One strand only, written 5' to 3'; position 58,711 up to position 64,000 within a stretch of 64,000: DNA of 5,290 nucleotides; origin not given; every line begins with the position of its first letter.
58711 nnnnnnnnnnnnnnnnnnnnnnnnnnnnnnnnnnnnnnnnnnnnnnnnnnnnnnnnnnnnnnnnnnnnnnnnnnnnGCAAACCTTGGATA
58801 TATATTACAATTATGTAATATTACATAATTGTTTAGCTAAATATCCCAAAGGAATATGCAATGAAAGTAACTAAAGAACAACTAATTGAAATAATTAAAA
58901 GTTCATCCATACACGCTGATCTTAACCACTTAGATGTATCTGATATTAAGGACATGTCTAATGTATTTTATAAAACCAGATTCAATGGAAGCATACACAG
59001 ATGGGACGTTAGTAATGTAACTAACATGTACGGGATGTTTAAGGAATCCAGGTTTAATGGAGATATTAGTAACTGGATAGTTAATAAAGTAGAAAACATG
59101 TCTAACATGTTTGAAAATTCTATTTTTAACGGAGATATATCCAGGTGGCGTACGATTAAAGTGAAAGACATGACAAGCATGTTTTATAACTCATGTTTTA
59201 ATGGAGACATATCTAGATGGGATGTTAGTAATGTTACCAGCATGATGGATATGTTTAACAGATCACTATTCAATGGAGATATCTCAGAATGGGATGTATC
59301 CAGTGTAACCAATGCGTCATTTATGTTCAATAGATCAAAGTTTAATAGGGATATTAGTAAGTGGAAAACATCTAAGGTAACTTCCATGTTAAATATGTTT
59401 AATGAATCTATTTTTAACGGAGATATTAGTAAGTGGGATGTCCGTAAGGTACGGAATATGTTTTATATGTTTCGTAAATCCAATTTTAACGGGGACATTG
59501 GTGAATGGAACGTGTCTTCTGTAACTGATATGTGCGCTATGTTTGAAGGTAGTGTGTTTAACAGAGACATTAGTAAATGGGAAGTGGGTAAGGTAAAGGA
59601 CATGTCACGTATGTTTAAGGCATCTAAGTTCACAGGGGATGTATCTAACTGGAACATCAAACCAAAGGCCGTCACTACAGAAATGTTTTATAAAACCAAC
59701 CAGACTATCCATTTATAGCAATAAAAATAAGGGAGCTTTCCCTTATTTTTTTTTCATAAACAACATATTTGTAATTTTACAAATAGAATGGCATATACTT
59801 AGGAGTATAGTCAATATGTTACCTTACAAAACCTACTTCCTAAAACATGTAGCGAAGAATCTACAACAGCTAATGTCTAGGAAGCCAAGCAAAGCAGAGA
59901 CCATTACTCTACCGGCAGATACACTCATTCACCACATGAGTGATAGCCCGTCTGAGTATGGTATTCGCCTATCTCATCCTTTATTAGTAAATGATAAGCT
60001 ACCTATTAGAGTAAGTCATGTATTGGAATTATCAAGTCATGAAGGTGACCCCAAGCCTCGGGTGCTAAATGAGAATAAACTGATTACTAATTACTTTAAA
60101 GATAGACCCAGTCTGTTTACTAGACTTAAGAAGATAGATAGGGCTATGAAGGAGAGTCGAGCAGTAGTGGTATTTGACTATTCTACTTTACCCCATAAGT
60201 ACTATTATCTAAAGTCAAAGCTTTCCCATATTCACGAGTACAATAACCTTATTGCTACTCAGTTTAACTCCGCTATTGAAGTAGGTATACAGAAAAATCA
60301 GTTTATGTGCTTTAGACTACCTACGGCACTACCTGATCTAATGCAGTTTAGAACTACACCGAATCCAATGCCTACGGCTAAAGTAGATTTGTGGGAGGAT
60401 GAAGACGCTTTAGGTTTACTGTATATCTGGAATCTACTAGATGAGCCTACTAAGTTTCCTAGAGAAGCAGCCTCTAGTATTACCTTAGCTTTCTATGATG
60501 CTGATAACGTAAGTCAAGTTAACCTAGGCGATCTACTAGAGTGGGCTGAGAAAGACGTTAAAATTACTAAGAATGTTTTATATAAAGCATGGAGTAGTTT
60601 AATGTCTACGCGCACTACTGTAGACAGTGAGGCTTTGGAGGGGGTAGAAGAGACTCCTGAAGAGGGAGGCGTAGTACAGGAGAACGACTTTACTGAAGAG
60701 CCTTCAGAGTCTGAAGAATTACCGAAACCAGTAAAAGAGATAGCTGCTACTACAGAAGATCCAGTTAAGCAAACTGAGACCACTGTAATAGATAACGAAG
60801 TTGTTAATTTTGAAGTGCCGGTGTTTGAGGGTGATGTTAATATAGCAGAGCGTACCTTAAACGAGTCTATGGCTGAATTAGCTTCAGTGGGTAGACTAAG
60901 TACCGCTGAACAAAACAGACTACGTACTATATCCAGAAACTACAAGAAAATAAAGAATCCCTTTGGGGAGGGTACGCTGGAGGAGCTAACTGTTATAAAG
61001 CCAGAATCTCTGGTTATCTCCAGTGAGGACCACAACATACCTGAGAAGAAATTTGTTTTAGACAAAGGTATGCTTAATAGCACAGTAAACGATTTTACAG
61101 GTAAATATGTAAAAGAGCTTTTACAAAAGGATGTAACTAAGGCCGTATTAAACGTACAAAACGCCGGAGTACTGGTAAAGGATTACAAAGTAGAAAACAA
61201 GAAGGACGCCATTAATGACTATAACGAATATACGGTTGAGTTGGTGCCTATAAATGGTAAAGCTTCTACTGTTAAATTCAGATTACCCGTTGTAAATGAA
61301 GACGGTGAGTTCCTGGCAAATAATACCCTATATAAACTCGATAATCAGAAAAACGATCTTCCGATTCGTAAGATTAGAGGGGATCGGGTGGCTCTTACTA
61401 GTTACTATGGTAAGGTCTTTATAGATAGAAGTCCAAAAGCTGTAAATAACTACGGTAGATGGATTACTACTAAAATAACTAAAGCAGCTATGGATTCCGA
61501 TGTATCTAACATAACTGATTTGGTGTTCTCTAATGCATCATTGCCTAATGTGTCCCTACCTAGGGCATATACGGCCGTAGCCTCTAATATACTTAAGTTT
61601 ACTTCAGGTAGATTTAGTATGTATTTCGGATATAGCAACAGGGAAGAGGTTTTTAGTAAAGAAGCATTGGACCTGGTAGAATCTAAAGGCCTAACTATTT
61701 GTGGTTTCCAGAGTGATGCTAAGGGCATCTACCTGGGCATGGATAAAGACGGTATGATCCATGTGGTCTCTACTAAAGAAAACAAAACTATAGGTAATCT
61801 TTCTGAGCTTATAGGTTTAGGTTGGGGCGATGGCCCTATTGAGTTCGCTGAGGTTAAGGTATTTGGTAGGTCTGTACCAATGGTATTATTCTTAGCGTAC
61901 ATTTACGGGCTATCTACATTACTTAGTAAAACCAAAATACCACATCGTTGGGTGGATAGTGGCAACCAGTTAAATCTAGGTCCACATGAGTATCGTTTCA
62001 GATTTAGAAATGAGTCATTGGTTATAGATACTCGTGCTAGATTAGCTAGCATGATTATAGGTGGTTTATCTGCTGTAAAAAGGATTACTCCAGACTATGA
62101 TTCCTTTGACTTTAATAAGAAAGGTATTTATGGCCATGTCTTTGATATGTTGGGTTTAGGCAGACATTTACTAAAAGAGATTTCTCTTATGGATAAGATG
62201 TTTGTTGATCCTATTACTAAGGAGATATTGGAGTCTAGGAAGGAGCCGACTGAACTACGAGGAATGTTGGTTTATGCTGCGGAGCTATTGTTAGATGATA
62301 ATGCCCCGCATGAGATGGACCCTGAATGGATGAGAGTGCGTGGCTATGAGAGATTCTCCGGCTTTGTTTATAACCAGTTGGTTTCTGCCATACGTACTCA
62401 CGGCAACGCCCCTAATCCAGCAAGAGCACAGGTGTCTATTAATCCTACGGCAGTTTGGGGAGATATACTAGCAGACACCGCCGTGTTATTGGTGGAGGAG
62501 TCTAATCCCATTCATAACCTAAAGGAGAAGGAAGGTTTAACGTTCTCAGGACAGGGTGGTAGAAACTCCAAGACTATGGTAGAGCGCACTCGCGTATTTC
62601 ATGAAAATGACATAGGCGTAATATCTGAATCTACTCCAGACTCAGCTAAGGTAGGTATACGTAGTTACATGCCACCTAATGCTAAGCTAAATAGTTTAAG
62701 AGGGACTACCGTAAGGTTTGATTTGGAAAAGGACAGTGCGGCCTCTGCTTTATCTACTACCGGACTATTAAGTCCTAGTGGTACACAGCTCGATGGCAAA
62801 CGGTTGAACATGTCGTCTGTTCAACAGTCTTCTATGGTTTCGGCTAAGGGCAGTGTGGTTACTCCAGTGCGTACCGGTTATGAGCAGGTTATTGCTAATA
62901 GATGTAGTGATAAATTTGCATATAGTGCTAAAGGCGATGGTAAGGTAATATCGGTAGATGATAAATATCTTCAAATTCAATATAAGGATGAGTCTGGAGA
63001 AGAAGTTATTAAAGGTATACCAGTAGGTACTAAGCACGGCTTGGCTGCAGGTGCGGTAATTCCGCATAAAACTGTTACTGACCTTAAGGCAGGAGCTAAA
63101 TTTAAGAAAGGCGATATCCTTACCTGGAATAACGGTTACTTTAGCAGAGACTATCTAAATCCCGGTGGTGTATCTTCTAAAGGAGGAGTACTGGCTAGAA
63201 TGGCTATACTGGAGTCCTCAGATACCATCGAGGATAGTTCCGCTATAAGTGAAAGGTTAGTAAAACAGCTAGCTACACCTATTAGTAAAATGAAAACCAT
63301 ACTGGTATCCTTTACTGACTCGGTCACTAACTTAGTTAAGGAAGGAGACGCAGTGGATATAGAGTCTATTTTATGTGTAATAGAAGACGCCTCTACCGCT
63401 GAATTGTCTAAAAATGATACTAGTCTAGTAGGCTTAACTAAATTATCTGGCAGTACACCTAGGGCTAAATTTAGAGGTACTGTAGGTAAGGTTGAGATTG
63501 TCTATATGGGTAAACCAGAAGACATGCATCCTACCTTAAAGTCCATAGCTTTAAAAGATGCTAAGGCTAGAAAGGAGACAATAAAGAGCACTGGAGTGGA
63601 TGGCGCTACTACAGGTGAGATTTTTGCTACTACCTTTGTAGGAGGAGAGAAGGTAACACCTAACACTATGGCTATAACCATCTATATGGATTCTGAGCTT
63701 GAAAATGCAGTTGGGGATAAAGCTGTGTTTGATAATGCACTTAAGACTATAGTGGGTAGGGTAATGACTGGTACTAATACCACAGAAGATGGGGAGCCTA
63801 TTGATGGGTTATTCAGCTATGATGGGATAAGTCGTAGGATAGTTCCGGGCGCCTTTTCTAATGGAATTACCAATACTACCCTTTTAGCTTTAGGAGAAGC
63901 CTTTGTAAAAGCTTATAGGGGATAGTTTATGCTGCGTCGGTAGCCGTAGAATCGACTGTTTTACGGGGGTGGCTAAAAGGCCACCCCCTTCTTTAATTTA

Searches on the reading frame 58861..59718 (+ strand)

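Call 20: search_protein_families(library=phrogs, proteins=[window:58861-59718:+], max_evalue=0.00001)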
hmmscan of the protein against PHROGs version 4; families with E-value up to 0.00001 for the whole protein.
window:58861-59718:+ (285 aa): 4 families
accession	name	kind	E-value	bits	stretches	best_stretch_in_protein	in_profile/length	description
phrog_17273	-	unknown function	1.4e-57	196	2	19-180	1202-1369/1713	-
phrog_3649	-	unknown function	4.8e-51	174.9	3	95-228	183-324/375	-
phrog_22899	-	unknown function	6.5e-40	137.4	2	21-169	203-357/1857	-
phrog_35701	-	unknown function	8.1e-25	87.7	0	203-228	1-27/78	-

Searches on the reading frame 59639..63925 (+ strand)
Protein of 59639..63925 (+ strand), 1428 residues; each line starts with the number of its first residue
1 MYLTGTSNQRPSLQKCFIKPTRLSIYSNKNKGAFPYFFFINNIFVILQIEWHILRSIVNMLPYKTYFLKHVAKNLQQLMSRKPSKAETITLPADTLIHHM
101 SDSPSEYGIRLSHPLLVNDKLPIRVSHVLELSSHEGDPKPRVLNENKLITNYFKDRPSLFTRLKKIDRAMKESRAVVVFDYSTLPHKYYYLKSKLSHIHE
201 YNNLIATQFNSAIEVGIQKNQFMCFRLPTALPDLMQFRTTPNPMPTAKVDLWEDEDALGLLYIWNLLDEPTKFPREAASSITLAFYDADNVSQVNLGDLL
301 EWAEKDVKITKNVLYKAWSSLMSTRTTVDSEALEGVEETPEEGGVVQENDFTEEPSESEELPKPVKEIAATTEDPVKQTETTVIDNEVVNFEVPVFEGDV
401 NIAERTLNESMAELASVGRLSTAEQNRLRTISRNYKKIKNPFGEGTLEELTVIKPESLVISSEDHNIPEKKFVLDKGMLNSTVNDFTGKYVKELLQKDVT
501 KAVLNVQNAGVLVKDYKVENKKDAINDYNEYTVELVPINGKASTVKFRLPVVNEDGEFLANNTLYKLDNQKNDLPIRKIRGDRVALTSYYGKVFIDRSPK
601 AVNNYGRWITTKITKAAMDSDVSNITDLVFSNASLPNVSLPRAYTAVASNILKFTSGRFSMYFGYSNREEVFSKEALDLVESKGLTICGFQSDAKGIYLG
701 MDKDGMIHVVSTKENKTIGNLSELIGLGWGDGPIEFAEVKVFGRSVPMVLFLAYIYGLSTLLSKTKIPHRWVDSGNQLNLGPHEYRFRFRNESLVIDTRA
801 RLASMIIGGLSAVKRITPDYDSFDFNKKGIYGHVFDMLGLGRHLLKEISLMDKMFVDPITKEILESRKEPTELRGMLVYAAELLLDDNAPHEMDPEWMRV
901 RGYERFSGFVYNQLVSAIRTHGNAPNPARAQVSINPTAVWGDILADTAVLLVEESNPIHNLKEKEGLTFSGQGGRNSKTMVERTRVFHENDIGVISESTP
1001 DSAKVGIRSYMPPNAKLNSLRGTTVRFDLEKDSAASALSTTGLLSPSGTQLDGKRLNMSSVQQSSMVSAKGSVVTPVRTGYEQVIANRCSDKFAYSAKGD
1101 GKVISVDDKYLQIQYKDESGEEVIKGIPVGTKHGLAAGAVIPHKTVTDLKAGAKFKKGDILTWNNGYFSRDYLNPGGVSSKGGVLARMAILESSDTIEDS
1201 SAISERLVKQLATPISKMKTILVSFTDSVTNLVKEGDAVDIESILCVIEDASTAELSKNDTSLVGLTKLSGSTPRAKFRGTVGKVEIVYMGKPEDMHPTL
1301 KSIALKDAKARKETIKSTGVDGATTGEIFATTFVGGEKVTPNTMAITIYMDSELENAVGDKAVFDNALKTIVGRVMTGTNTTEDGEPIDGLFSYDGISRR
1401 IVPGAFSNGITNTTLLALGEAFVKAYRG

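Call 20: search_protein_families(library=phrogs, proteins=[window:59639-63925:+], max_evalue=0.00001)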
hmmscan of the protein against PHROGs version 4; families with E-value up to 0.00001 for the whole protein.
window:59639-63925:+ (1428 aa): 3 families
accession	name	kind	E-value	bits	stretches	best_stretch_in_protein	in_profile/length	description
phrog_3148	-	DNA, RNA and nucleotide metabolism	0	1298.7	1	60-1428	1-1422/1424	RNA polymerase beta subunit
phrog_14872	-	DNA, RNA and nucleotide metabolism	1.1e-105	355.7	1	829-1427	776-1392/1393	RNA polymerase beta subunit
phrog_38251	-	DNA, RNA and nucleotide metabolism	1.1e-23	84.3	1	735-975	703-942/945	RNA polymerase beta subunit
